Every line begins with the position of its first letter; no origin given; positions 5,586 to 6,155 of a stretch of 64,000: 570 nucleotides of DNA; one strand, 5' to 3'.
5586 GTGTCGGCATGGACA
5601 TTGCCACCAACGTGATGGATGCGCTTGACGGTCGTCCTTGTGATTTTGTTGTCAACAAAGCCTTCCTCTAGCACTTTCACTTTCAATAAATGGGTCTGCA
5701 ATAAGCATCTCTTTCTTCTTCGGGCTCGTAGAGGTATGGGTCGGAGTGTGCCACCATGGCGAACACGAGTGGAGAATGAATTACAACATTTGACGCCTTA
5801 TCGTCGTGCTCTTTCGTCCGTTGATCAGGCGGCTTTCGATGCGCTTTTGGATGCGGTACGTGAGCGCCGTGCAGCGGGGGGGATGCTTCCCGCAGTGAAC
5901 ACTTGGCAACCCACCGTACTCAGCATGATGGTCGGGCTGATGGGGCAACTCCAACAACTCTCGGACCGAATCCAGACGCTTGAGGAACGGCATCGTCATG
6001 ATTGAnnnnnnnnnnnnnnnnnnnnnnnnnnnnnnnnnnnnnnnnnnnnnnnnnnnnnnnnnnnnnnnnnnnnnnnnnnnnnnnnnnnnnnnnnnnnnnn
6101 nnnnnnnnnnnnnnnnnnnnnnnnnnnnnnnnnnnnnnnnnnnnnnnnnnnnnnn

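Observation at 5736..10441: Small ORF + exonuclease-motif-less PolB + RecA-fold ATPase + Y-family polymerase: candidate archaeal damage-tolerance ('mutasome-like') cassette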

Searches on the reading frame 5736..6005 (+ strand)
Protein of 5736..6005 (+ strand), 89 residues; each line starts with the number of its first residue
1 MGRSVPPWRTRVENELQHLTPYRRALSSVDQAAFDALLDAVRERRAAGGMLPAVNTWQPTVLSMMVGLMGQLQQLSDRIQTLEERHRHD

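Call 3: search_protein_families(library=pfam, proteins=[window:5736-6005:+], max_evalue=0.01)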
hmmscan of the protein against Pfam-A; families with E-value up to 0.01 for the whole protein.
window:5736-6005:+ (89 aa): 0 families

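Call 4: search_protein_families(library=ncbifam, proteins=[window:5736-6005:+], max_evalue=0.01)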
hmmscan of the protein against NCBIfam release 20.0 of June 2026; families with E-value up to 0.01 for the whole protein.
window:5736-6005:+ (89 aa): 1 family
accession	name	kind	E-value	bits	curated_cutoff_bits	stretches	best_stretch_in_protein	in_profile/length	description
NF033542.1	transpos_IS110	equivalog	0.0011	18.2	140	1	9-85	137-206/343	IS110 family RNA-guided transposase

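Call 6: search_protein_families(library=padloc, proteins=[window:5736-6005:+], max_evalue=0.01)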
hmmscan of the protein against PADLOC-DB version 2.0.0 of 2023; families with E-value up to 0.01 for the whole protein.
window:5736-6005:+ (89 aa): 0 families

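Call 45: find_homologous_proteins(query=window:5736-6005:+)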
Query window:5736-6005:+ (89 aa): 55 proteins with E <= 0.001 among 56 candidates.
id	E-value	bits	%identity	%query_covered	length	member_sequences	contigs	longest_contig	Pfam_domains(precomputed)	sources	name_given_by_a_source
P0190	2.7e-51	189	100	100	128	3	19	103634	PF26485.1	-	-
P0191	3.1e-51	189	99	100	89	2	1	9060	PF26485.1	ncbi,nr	ncbi:MAG: hypothetical protein L7R83_01355 [Candidatus Poseidonia sp.]|nr:hypothetical protein [Pose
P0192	1.1e-45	171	90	100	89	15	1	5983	PF26485.1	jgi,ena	-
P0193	3.4e-45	169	89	100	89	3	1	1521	PF26485.1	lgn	-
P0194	4.8e-45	169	90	100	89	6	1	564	PF26485.1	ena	-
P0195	5.0e-45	169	89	100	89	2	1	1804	PF26485.1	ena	-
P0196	9.2e-45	168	88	100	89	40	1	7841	PF26485.1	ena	-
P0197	1.4e-43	164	85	100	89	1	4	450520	PF26485.1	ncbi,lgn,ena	-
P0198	9.6e-43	162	84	100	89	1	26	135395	PF26485.1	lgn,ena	-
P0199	1.5e-42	161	88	96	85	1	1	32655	PF26485.1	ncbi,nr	ncbi:MAG: hypothetical protein QF880_03705 [Candidatus Poseidonia sp.]|nr:hypothetical protein [Pose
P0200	3.6e-42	160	83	100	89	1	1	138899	PF26485.1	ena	-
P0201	1.3e-37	145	76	100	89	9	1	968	PF26485.1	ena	-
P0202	1.8e-36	142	88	88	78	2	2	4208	PF26485.1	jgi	jgi:hypothetical protein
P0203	1.8e-36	142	88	88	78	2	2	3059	PF26485.1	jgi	jgi:hypothetical protein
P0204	2.9e-35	138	74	100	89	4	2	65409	PF26485.1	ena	-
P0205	5.0e-35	137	74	100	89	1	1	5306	PF26485.1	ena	-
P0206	2.3e-34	135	73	100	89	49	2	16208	PF26485.1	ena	-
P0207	4.0e-34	134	71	100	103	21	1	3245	PF26485.1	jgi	-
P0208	4.3e-34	134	72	100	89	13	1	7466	PF26485.1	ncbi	-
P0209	1.2e-33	133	70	99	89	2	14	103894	PF26485.1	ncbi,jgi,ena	-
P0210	1.4e-33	132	70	100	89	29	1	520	PF26485.1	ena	-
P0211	1.8e-33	132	71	100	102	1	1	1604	PF26485.1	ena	-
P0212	6.7e-32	127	69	100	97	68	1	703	PF26485.1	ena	-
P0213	7.2e-32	127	67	100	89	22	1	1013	PF26485.1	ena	-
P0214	7.4e-32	127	84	83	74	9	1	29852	PF26485.1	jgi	-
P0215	1.2e-31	126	68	99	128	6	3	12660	PF26485.1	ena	-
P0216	3.4e-31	125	70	100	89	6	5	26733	PF26485.1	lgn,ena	-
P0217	6.7e-31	124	66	100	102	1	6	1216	PF26485.1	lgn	-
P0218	2.7e-30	122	70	100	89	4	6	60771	PF26485.1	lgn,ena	-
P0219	7.2e-30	121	65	100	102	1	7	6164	PF26485.1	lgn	-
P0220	2.0e-29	119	67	100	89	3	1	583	PF26485.1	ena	-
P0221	2.7e-29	119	67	94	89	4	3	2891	PF26485.1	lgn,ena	-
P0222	3.1e-29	119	67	99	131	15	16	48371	PF26485.1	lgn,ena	-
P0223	8.7e-29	117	65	99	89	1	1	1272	PF26485.1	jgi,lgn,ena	jgi:hypothetical protein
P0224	3.9e-28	115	67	94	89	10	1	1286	PF26485.1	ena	-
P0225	5.9e-28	115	66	93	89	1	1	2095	PF26485.1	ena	-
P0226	9.9e-28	114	65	94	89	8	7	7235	PF26485.1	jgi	jgi:hypothetical protein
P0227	1.3e-27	113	70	89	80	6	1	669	PF26485.1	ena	-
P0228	2.7e-27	112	63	100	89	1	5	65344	PF26485.1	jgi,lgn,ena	jgi:hypothetical protein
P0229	5.8e-27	111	65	94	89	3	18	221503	PF26485.1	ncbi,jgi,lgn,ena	jgi:hypothetical protein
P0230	6.1e-27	111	74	81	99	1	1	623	PF26485.1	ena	-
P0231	6.4e-27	111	70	87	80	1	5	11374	PF26485.1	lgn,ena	-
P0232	8.9e-27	111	68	89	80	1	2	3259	PF26485.1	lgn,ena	-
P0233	3.2e-26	109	67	89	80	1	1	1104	PF26485.1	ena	-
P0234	6.0e-25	105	65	89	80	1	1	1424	PF26485.1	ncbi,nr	ncbi:MAG: hypothetical protein QF531_06595 [Candidatus Poseidonia sp.]|nr:hypothetical protein [Pose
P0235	6.1e-25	105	62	100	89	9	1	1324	PF26485.1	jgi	jgi:hypothetical protein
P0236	1.3e-24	104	60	94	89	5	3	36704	PF26485.1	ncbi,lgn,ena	-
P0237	2.5e-24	103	57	100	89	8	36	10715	PF26485.1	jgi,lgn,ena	jgi:hypothetical protein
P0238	9.4e-24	101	89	64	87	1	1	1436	PF26485.1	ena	-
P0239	1.2e-23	101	72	78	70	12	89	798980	PF26485.1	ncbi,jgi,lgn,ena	-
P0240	1.8e-23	100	61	94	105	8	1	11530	PF26485.1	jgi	jgi:hypothetical protein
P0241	9.0e-20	88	51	94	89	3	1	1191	PF26485.1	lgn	-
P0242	1.2e-18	85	50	94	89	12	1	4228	PF26485.1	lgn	-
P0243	8.4e-15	73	46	90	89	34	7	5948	PF26485.1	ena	-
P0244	3.6e-13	67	75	54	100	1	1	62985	PF26485.1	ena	-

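Call 59: predict_structure(alignment_id=A3)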
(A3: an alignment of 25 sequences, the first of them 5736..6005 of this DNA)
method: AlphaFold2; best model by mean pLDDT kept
length: 89 residues; sequences in the alignment: 25
mean_pLDDT: 71.1   pTM: 0.41
mean pLDDT of the five models: 71.1, 70.8, 70.0, 69.4, 67.5
residues with pLDDT >= 90: 0; 70-90: 56; 50-70: 32; < 50: 1
segments of 3 or more residues with pLDDT < 50: none
pLDDT, mean of each block of 10 residues (from residue 1): 60 73 74 77 70 58 74 82 73
secondary structure, 60 per line:
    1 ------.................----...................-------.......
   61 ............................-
elements in order: H7-23 H28-46 H54-88

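Call 63: fold_search(model_id=the predicted structure, library=pdb)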
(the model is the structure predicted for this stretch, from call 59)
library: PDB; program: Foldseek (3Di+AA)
matches with E <= 10: 55; with E <= 0.001: 0
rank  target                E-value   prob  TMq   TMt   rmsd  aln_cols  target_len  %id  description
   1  3n24_A                8.4e-01  0.14  0.35  0.30   8.6        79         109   26  The crystal structure of a two-component sensor domain (3rd form) from Pseudomonas aeruginosa PA01 (released 2010-06-02)
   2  3n24_G                1.3e+00  0.12  0.35  0.29   8.6        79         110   26  The crystal structure of a two-component sensor domain (3rd form) from Pseudomonas aeruginosa PA01 (released 2010-06-02)
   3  4ij2_F                2.5e+00  0.18  0.32  0.10   2.3        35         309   23  Human methemoglobin in complex with the second and third NEAT domains of IsdH from Staphylococcus aureus (released 2013-12-25)
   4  3n24_H                2.7e+00  0.07  0.34  0.29   7.9        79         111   26  The crystal structure of a two-component sensor domain (3rd form) from Pseudomonas aeruginosa PA01 (released 2010-06-02)
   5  3n24_F                2.7e+00  0.05  0.26  0.22   8.0        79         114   23  The crystal structure of a two-component sensor domain (3rd form) from Pseudomonas aeruginosa PA01 (released 2010-06-02)
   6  2lxb_MODEL_1_A        2.9e+00  0.10  0.32  0.37   6.2        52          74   12  Solution structure of the Sgt2 homodimerization domain (released 2012-11-21)
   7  4ij2_E                3.1e+00  0.16  0.32  0.11   2.2        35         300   23  Human methemoglobin in complex with the second and third NEAT domains of IsdH from Staphylococcus aureus (released 2013-12-25)
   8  4goe_B                3.1e+00  0.15  0.34  0.58   4.7        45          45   20  Crystal structure of the SGTA homodimerization domain with a covalent modification of a single C38 (released 2012-11-21)
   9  1ezv_F                3.4e+00  0.06  0.29  0.21  13.1        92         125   13  STRUCTURE OF THE YEAST CYTOCHROME BC1 COMPLEX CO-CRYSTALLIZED WITH AN ANTIBODY FV-FRAGMENT (released 2001-05-16)
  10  4god_B                3.6e+00  0.14  0.35  0.60   4.6        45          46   20  Crystal structure of the SGTA homodimerization domain (released 2012-11-21)
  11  4lle_A                3.6e+00  0.08  0.36  0.29   7.3        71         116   25  The crystal structure of R60L mutant of the histidine kinase (KinB) sensor domain from Pseudomonas aeruginosa PA01 (released 2013-08-07)
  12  3kkb_A                3.6e+00  0.07  0.32  0.23   7.1        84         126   15  The crystal structure of a two-component sensor domain from Pseudomonas aeruginosa PA01 (released 2009-11-17)
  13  4lle_C                3.9e+00  0.03  0.26  0.22   8.2        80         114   22  The crystal structure of R60L mutant of the histidine kinase (KinB) sensor domain from Pseudomonas aeruginosa PA01 (released 2013-08-07)
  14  3zdm_A                4.2e+00  0.11  0.39  0.48   9.0        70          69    7  Crystal structure of the Sgt2 N domain and the Get5 UBL domain complex (released 2013-10-02)
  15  4asv_MODEL_1_A        4.2e+00  0.08  0.33  0.36   7.8        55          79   16  Solution structure of the N-terminal dimerisation domain of Sgt2 (released 2013-01-16)
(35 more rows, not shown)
